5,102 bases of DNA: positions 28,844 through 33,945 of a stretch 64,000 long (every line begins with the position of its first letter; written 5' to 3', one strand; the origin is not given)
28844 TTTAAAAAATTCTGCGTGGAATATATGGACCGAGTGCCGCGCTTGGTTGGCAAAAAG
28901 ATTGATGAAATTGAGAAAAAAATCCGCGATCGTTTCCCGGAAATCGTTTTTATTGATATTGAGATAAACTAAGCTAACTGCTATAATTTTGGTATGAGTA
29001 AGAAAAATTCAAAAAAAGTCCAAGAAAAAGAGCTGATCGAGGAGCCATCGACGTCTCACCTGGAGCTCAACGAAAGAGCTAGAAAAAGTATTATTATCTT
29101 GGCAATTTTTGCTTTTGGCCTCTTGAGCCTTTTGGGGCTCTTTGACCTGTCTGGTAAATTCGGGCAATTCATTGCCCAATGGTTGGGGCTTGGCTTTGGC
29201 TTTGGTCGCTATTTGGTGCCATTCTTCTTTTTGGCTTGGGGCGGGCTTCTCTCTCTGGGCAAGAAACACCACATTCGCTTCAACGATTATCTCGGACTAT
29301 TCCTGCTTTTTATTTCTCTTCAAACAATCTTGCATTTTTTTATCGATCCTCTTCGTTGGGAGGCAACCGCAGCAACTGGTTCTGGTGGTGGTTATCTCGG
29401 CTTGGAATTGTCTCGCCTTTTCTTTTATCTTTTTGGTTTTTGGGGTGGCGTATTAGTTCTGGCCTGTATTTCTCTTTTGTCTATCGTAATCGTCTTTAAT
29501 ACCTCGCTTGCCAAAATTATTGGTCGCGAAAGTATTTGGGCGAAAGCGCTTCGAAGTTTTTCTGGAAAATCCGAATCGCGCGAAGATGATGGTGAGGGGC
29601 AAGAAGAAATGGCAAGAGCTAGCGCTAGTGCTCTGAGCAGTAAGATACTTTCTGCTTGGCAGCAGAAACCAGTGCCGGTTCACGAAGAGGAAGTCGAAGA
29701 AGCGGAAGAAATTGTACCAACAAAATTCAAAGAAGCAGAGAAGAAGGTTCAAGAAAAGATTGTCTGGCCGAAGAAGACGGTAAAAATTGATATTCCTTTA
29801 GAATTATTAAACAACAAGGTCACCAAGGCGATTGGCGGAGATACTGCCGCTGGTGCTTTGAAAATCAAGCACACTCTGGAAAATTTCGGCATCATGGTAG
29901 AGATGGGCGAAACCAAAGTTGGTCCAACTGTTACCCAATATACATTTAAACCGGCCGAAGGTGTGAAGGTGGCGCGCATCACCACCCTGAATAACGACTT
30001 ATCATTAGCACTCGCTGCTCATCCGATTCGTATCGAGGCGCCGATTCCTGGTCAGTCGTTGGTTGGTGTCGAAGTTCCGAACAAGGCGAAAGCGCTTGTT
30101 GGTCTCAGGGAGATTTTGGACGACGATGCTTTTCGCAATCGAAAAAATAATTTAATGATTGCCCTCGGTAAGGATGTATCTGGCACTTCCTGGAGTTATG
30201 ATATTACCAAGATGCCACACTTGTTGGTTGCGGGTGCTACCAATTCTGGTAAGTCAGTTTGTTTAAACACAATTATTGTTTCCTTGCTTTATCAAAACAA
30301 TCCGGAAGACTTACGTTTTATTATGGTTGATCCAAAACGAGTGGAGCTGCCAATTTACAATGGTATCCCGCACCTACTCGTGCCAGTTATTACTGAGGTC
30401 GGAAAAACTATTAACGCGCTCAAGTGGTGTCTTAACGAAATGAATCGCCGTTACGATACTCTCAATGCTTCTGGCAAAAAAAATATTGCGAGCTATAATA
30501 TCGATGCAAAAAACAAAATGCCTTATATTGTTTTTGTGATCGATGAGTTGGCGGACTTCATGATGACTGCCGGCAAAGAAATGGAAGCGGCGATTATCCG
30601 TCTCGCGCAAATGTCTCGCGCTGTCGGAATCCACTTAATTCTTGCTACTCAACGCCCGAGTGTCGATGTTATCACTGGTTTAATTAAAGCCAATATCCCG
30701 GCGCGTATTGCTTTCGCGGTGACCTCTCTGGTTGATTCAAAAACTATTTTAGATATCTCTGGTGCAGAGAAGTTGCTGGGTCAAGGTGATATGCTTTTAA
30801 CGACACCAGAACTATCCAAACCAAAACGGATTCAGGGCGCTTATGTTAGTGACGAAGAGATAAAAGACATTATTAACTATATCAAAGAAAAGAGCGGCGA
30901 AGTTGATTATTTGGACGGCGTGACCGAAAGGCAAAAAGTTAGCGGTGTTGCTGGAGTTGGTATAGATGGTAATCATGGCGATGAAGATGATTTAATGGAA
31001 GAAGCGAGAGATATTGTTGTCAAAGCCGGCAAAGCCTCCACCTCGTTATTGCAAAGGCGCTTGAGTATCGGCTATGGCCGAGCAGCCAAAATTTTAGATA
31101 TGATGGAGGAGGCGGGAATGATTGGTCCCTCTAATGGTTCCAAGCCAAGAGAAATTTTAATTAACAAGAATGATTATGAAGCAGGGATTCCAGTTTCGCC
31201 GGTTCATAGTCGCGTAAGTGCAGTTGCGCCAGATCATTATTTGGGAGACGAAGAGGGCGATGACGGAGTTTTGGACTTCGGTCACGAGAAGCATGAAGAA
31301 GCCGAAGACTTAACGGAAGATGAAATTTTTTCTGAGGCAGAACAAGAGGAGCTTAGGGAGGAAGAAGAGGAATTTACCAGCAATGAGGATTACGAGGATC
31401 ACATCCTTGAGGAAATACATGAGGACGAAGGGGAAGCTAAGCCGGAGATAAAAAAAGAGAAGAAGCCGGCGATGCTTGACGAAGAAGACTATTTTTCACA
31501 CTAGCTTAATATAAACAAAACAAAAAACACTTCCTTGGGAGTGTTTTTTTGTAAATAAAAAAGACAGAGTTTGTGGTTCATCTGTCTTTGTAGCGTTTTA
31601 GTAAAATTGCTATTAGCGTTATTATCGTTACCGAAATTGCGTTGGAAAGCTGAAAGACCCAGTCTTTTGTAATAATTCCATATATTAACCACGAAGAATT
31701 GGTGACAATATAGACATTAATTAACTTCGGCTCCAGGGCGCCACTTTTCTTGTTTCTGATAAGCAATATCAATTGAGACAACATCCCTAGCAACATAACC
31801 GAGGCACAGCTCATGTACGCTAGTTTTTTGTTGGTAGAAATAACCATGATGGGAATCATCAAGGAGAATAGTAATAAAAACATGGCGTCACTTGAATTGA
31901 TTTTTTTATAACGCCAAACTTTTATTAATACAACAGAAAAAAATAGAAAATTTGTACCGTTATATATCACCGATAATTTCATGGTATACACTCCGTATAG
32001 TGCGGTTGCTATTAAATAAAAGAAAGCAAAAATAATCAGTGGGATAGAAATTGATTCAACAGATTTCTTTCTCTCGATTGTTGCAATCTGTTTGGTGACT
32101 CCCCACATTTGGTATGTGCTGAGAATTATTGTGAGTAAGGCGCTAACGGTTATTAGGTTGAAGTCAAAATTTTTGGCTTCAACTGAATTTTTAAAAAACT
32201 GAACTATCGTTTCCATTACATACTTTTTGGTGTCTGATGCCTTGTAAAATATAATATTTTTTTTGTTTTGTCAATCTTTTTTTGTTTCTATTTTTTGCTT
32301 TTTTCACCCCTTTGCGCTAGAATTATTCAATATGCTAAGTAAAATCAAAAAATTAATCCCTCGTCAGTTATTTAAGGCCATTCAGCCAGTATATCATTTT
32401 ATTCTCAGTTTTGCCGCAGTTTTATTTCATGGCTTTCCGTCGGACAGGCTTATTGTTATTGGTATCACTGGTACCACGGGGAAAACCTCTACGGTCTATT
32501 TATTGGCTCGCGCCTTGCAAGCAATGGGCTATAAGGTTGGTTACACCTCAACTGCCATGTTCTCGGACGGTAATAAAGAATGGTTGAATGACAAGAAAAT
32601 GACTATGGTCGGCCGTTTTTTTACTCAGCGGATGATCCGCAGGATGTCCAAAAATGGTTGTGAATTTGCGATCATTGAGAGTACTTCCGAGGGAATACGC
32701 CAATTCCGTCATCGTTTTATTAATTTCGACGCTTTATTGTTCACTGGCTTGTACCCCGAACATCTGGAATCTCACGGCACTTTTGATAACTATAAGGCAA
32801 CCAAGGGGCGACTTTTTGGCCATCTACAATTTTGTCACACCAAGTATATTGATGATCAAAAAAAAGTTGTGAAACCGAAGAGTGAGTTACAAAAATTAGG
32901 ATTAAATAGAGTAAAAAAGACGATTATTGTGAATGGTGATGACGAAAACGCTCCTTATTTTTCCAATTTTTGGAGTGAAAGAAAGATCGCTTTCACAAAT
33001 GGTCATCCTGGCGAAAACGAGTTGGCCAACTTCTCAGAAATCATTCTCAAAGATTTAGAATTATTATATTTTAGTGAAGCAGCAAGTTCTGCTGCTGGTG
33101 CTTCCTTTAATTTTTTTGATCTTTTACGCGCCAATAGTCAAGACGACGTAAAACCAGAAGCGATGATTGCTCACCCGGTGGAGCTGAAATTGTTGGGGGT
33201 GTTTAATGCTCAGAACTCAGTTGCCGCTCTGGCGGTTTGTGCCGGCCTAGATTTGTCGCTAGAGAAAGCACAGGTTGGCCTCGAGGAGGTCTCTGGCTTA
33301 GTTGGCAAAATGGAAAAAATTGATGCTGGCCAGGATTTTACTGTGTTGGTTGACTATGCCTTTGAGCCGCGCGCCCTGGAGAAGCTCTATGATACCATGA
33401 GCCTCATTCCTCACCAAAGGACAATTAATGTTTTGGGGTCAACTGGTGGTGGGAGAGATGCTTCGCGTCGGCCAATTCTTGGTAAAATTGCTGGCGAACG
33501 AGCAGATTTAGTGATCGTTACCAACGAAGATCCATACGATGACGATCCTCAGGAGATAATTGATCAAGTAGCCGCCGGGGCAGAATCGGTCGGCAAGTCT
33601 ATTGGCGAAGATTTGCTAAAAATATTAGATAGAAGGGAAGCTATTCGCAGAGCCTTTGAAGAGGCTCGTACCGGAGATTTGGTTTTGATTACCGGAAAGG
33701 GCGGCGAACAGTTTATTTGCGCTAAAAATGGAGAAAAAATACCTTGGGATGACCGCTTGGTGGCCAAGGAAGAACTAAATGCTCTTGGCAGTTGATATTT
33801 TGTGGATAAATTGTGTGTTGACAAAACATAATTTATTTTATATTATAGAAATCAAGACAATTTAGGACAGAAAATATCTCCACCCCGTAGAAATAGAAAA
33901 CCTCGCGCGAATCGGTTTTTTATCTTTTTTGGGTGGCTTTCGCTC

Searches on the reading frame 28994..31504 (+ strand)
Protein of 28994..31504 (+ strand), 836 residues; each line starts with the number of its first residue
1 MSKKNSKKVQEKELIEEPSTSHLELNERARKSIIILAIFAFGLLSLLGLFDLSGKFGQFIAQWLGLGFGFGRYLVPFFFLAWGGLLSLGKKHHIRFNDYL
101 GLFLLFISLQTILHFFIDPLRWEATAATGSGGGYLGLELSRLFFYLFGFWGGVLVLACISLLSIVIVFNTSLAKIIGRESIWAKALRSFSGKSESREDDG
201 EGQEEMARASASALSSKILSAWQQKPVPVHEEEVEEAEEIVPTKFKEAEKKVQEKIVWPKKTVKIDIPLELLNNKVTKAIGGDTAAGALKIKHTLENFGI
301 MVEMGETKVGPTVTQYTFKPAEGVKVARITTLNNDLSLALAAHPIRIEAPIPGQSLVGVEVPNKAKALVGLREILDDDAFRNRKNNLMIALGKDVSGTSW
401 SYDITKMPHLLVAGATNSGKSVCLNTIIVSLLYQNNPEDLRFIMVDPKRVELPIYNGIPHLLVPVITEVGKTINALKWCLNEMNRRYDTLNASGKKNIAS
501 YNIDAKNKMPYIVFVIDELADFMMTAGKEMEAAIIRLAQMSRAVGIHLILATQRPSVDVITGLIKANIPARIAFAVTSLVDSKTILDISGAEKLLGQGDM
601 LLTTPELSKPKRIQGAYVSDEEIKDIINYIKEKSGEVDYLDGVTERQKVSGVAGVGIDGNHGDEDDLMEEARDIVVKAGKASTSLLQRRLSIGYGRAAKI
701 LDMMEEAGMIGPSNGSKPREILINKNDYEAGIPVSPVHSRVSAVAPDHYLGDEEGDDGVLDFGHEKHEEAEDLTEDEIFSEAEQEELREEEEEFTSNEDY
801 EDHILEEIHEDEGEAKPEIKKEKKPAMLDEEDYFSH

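Call 29: search_protein_families(library=pfam, proteins=[window:28994-31504:+], max_evalue=0.00001)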
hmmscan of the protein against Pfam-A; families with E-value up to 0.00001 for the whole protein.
window:28994-31504:+ (836 aa): 4 families
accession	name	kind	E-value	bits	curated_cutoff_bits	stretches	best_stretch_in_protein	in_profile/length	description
PF01580.24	FtsK_SpoIIIE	-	4.2e-60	203.4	24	1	371-557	2-221/221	FtsK/SpoIIIE family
PF09397.16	FtsK_gamma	-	1.5e-27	95.5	30.6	1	663-723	2-62/63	Ftsk gamma domain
PF17854.6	FtsK_alpha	-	1.3e-25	90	22.9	1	284-363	22-101/101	FtsK alpha domain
PF13491.11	FtsK_4TM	-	7e-11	42.5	23.1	1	52-176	46-167/171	4TM region of DNA translocase FtsK/SpoIIIE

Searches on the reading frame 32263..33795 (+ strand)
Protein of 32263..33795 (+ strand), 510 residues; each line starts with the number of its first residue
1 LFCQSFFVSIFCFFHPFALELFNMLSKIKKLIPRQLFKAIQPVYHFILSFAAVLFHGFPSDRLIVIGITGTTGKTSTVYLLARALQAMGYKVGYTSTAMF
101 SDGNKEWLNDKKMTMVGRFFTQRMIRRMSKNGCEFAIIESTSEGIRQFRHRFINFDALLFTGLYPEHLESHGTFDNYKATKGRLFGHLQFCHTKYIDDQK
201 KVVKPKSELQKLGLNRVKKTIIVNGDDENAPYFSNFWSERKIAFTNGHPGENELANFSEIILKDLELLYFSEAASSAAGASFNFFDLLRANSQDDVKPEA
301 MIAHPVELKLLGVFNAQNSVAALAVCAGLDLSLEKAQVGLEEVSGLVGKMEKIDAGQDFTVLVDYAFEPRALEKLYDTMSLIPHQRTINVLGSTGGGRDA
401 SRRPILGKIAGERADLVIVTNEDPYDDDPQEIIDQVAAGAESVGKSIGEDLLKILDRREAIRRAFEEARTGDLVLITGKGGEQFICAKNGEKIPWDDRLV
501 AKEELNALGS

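Call 29: search_protein_families(library=pfam, proteins=[window:32263-33795:+], max_evalue=0.00001)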
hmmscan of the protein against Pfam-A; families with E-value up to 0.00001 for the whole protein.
window:32263-33795:+ (510 aa): 2 families
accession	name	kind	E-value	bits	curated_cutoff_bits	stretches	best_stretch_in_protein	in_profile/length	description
PF08245.18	Mur_ligase_M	-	5.7e-27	95.4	24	1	68-213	1-146/200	Mur ligase middle domain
PF02875.26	Mur_ligase_C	-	1.8e-20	74.5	28.4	1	350-480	3-127/127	Mur ligase, glutamate ligase domain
